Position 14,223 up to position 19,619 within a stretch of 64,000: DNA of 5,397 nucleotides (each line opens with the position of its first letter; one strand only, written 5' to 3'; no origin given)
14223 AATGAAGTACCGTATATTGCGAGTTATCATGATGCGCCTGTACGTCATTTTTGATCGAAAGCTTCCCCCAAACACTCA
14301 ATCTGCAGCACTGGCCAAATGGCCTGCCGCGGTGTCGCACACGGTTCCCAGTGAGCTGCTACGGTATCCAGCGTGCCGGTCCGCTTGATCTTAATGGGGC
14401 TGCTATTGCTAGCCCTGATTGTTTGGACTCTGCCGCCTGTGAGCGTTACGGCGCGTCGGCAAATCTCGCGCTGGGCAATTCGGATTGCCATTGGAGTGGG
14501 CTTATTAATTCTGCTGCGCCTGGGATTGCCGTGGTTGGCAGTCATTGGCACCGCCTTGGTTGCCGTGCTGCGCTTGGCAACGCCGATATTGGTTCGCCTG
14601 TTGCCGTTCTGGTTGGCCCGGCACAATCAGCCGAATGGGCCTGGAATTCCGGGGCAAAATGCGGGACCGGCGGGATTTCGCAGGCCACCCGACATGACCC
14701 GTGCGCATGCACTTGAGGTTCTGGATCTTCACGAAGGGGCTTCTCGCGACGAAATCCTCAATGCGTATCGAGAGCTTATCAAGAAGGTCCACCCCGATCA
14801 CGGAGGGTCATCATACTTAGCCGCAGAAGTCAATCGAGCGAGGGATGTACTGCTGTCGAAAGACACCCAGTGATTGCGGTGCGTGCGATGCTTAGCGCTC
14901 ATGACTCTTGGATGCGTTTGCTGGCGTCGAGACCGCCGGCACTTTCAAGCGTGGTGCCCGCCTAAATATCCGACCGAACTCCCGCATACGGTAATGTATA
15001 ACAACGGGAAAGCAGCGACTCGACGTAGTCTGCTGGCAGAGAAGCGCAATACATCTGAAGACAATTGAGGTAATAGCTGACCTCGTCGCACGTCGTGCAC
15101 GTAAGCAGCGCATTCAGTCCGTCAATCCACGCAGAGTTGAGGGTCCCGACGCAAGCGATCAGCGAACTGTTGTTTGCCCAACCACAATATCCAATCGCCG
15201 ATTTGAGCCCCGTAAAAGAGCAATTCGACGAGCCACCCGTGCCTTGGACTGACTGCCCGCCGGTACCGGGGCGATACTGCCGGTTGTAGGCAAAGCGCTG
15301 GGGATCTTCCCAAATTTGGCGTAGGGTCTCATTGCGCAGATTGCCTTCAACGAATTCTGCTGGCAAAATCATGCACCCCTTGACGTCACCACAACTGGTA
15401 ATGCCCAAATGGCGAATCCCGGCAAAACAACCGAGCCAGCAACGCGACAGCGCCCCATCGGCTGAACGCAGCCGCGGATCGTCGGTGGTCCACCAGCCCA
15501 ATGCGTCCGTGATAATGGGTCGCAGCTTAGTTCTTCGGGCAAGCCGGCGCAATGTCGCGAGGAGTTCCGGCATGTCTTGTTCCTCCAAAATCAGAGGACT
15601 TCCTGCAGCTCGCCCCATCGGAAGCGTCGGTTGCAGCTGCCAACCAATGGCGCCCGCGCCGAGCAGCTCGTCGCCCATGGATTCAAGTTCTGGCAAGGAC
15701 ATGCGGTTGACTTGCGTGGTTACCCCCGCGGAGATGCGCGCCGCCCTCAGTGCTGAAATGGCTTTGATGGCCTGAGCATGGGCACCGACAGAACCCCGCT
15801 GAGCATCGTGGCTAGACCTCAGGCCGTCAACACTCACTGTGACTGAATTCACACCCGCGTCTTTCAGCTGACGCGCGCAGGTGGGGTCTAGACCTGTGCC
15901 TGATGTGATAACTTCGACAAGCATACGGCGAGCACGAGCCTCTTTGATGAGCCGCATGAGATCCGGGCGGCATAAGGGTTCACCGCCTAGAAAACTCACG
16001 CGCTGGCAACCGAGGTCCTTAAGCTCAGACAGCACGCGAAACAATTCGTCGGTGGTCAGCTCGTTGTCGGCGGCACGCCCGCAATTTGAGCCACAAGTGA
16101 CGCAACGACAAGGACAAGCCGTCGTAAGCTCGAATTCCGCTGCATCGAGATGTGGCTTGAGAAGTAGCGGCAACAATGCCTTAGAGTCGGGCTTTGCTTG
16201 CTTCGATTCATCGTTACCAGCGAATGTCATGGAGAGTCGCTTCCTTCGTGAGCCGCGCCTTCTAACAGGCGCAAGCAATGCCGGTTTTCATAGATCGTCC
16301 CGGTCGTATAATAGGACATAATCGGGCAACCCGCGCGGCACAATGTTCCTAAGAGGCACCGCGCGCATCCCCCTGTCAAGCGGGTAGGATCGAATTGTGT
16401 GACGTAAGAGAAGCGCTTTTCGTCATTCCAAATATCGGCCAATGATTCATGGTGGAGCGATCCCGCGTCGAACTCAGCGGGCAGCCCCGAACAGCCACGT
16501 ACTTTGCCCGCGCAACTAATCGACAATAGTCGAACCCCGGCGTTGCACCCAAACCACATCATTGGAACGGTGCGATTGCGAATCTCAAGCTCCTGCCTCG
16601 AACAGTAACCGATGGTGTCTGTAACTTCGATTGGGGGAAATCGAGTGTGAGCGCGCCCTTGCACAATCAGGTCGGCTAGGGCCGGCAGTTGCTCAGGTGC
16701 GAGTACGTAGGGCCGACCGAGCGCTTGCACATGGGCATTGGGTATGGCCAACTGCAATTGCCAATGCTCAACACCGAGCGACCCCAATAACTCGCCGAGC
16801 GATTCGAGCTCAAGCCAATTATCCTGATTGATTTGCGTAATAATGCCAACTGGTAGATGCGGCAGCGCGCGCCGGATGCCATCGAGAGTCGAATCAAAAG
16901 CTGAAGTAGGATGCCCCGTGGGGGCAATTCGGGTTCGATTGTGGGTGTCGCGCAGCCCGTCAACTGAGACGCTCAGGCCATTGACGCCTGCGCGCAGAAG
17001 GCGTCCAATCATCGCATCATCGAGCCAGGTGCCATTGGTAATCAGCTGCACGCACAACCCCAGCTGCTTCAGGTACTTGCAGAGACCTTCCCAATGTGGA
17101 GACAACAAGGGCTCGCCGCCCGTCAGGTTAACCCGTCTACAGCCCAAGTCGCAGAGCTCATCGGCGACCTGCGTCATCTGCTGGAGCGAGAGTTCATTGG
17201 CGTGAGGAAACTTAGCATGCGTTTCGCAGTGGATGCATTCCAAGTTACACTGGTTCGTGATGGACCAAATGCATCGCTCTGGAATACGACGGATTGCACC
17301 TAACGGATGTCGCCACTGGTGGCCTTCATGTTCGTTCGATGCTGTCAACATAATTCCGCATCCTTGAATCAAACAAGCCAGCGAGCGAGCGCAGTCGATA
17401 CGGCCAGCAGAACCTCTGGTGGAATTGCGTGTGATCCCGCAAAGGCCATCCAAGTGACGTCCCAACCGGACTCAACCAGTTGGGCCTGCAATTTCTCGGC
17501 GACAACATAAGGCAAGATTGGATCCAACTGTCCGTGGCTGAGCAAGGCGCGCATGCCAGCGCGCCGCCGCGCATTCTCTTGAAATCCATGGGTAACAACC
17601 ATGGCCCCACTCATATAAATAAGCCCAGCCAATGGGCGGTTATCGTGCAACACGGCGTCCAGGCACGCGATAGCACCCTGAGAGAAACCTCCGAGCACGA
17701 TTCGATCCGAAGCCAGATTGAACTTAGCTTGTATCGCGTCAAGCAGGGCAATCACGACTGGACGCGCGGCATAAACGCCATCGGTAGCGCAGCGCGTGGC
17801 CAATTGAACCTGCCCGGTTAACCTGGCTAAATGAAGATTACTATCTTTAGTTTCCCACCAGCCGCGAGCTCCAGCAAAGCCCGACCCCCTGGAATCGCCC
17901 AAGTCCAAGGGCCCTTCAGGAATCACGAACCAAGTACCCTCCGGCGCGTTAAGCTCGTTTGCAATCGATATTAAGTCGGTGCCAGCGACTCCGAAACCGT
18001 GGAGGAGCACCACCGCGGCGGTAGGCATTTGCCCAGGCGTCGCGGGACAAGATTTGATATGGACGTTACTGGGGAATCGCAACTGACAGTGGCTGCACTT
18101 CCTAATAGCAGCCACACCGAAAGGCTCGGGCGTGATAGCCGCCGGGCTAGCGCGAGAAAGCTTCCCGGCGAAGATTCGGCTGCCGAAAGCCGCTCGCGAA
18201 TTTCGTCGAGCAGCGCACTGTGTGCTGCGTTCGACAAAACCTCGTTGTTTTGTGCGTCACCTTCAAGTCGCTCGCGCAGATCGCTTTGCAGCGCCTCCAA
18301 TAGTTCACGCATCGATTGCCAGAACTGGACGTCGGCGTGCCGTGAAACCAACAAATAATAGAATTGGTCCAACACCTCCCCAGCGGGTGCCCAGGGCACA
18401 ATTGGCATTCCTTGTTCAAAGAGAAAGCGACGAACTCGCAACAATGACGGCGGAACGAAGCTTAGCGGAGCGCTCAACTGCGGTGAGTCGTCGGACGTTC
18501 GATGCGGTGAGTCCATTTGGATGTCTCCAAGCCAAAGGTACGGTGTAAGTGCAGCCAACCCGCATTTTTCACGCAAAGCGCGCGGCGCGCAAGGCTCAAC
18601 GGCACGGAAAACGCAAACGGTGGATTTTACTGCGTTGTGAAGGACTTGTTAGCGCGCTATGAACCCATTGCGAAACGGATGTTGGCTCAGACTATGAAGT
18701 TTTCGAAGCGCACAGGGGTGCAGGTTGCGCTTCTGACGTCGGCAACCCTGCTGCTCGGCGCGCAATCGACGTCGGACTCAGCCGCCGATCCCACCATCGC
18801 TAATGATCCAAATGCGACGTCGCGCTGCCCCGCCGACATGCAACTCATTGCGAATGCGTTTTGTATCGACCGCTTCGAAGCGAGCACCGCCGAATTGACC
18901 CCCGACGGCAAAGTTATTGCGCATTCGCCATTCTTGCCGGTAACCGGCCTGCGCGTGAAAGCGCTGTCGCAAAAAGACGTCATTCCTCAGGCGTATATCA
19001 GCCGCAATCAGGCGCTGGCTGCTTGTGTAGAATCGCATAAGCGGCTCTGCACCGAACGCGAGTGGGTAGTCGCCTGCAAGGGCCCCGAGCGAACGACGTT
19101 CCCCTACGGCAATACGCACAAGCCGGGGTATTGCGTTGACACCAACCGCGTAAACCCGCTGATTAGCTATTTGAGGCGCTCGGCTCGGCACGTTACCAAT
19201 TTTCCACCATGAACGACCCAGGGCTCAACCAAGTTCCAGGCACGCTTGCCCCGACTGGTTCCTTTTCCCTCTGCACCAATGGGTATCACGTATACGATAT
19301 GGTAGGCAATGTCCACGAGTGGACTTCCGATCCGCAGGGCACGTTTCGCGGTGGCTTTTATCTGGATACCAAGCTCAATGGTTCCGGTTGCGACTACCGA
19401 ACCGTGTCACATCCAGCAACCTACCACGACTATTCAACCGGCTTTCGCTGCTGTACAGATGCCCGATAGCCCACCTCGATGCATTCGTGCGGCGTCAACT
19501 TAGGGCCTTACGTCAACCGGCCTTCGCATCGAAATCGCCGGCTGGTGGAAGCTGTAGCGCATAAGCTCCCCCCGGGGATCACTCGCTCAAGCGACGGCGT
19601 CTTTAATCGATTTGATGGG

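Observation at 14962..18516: Orphan operon: unknown protein, alpha/beta-hydrolase and two coupled radical-SAM/SPASM enzymes, with no visible precursor peptide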

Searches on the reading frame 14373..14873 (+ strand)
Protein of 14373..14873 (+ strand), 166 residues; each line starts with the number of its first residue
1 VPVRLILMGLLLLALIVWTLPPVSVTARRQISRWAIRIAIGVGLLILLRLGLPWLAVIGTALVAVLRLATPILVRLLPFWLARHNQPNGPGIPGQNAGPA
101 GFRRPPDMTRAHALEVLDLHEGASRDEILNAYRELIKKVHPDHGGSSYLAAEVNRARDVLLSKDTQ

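Call 4: search_protein_families(library=pfam, proteins=[window:14373-14873:+], max_evalue=0.01)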
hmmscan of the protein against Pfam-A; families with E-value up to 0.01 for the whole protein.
window:14373-14873:+ (166 aa): 2 families
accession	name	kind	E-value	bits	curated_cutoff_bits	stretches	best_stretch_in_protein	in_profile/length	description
PF00226.36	DnaJ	-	2.4e-07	31.2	27.8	1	115-161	4-54/63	DnaJ domain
PF03656.18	Pam16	-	0.003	18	30.3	1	111-159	58-106/127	Pam16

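Call 5: search_protein_families(library=ncbifam, proteins=[window:14373-14873:+], max_evalue=0.01)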
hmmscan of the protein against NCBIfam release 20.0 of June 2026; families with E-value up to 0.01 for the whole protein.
window:14373-14873:+ (166 aa): 7 families
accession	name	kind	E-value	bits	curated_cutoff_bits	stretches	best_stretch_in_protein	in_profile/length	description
TIGR02349.1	DnaJ_bact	equivalog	3.6e-05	23.3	377.2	1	115-163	4-56/354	molecular chaperone DnaJ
TIGR03835.1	termin_org_DnaJ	equivalog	0.00013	20.5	512.25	1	115-160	6-54/871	terminal organelle assembly protein TopJ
NF037946.1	terminal_TopJ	equivalog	0.00048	18.8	300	1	115-161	9-58/810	terminal organelle assembly protein TopJ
NF006948.0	PRK09430.1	equivalog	0.00061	19.5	162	1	109-143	198-232/267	co-chaperone DjlA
NF008035.0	PRK10767.1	subfamily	0.0015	17.7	338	1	112-155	5-52/374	molecular chaperone DnaJ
NF010874.0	PRK14281.1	equivalog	0.0042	16.2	619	1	114-161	6-57/397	chaperone protein DnaJ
NF010871.0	PRK14278.1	equivalog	0.0073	15.2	502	1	115-160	7-55/378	molecular chaperone DnaJ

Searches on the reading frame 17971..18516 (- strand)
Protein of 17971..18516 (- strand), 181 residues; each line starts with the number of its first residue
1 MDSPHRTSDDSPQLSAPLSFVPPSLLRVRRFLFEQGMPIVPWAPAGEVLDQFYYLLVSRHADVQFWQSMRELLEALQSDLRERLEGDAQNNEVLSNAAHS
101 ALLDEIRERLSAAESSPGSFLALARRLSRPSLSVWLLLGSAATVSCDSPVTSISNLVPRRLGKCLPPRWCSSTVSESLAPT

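Call 4: search_protein_families(library=pfam, proteins=[window:17971-18516:-], max_evalue=0.01)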
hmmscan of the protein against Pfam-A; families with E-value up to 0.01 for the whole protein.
window:17971-18516:- (181 aa): 0 families

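Call 5: search_protein_families(library=ncbifam, proteins=[window:17971-18516:-], max_evalue=0.01)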
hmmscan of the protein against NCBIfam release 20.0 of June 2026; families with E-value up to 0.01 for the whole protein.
window:17971-18516:- (181 aa): 0 families

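Call 102: predict_structure(alignment_id=A7)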
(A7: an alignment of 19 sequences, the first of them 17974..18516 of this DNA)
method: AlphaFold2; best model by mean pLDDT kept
length: 181 residues; sequences in the alignment: 19
mean_pLDDT: 72.9   pTM: 0.64
mean pLDDT of the five models: 72.9, 69.1, 68.7, 68.3, 65.9
residues with pLDDT >= 90: 59; 70-90: 62; 50-70: 14; < 50: 46
segments of 3 or more residues with pLDDT < 50: 1-3, 5-17, 152-181
pLDDT, mean of each block of 10 residues (from residue 1): 42 49 86 88 87 93 93 89 77 74 91 80 91 90 75 38 36 37 42
secondary structure, 60 per line:
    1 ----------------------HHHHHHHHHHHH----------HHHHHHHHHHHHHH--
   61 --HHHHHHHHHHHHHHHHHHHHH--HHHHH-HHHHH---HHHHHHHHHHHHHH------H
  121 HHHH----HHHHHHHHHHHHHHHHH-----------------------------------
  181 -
elements in order: H23-34 H45-58 H63-83 H86-90 H92-96 H100-113 H120-124 H129-145

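Call 104: fold_search(model_id=the predicted structure, library=pdb)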
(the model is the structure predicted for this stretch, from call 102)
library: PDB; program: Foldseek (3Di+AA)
matches with E <= 10: 107; with E <= 0.001: 0
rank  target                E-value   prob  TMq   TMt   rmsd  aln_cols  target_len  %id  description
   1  1k05_C                3.8e-01  0.57  0.28  0.33  12.2       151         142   15  Crystal structure of the Focal Adhesion Targeting Domain of Focal Adhesion Kinase (released 2002-01-30)
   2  3ls1_A                6.2e-01  0.16  0.18  0.22  11.0       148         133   16  Crystal Structure of Cyanobacterial PsbQ from Synechocystis sp. PCC 6803 complexed with Zn2+ (released 2010-03-31)
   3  2kvp_MODEL_1_A        1.4e+00  0.09  0.17  0.18  19.2       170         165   12  Solution Structure of the R10 Domain of Talin (released 2010-05-05)
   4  6rf0_B                1.4e+00  0.20  0.25  0.18  11.5       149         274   13  Crystal structure of the light-driven sodium pump KR2 in the pentameric "dry" form (released 2019-04-24)
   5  6rf0_D                1.8e+00  0.23  0.28  0.20   8.6       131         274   14  Crystal structure of the light-driven sodium pump KR2 in the pentameric "dry" form (released 2019-04-24)
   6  4xek_A                1.9e+00  0.15  0.24  0.29  12.3       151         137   16  Pyk2-FAT domain in complex with leupaxin LD4 motif (released 2015-12-30)
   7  9dee                  2.1e+00  0.38  0.35  0.39   8.0       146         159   16  The designed serine hydrolase known as super (released 2025-02-19)
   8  7y5e_Q6               2.1e+00  0.07  0.18  0.22  15.8       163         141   15  In situ single-PBS-PSII-PSI-LHCs megacomplex. (released 2023-02-01)
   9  5w93_A                2.2e+00  0.15  0.25  0.30   9.3       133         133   15  p130Cas complex with paxillin LD1 (released 2017-09-06)
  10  6rf0_A                2.2e+00  0.15  0.25  0.18  11.5       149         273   13  Crystal structure of the light-driven sodium pump KR2 in the pentameric "dry" form (released 2019-04-24)
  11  3u3b_A                2.5e+00  0.15  0.21  0.33   9.0       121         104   12  Crystal Structure of Computationally Redesigned Four-Helix Bundle (released 2012-06-13)
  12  3gm1_B                2.9e+00  0.14  0.24  0.29   9.3       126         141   15  Crystal Structure of the Focal Adhesion Targeting (FAT) Domain of Pyk2 in Complex with Paxillin LD4 Motif-Derived Pept (released 2009-05-05)
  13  9uam_A                2.9e+00  0.08  0.22  0.16  11.4       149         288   15  CysLTR2-LTC4-miniGq complex (released 2026-03-18)
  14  7ug6_b                2.9e+00  0.06  0.17  0.08  14.5       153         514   10  Cryo-EM structure of pre-60S ribosomal subunit, unmethylated G2922 (released 2022-12-21)
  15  4xto_B                3.0e+00  0.13  0.25  0.18  11.6       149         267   13  Crystal structure of the light-driven sodium pump KR2 in the pentameric red form, pH 5.6 (released 2015-04-01)
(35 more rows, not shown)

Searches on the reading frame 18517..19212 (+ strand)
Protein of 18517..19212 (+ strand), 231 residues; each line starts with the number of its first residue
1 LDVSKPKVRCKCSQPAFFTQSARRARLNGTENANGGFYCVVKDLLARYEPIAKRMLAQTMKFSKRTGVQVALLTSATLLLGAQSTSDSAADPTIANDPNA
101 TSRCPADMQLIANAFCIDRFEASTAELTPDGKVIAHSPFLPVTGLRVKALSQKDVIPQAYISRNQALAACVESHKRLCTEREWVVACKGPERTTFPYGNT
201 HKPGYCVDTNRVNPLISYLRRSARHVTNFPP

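Call 4: search_protein_families(library=pfam, proteins=[window:18517-19212:+], max_evalue=0.01)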
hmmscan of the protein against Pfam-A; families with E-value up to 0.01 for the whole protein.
window:18517-19212:+ (231 aa): 1 family
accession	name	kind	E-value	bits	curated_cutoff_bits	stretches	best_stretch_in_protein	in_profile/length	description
PF03781.23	FGE-sulfatase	-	0.00019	21.6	23.3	1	151-205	86-141/255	Sulfatase-modifying factor enzyme 1-like domain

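Call 5: search_protein_families(library=ncbifam, proteins=[window:18517-19212:+], max_evalue=0.01)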
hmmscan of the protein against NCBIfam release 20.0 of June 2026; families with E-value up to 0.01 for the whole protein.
window:18517-19212:+ (231 aa): 0 families

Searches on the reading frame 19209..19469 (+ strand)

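Call 4: search_protein_families(library=pfam, proteins=[window:19209-19469:+], max_evalue=0.01)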
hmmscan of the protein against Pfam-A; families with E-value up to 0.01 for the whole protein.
window:19209-19469:+ (86 aa): 1 family
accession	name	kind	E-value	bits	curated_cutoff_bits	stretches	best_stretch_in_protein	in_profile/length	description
PF03781.23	FGE-sulfatase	-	2.2e-07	31.2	23.3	1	11-66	163-217/255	Sulfatase-modifying factor enzyme 1-like domain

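Call 5: search_protein_families(library=ncbifam, proteins=[window:19209-19469:+], max_evalue=0.01)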
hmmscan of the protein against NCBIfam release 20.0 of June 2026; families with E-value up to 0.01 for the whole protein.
window:19209-19469:+ (86 aa): 2 families
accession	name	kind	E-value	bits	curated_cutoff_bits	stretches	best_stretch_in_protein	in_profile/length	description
TIGR03525.2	GldK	equivalog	0.00013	21.4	350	1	20-41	315-336/408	T9SS ring complex lipoprotein PorK/GldK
NF051459.1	pyoverdine_PvdO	equivalog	0.00016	20.9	500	1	14-43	192-219/280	dihydropyoverdine dehydrogenase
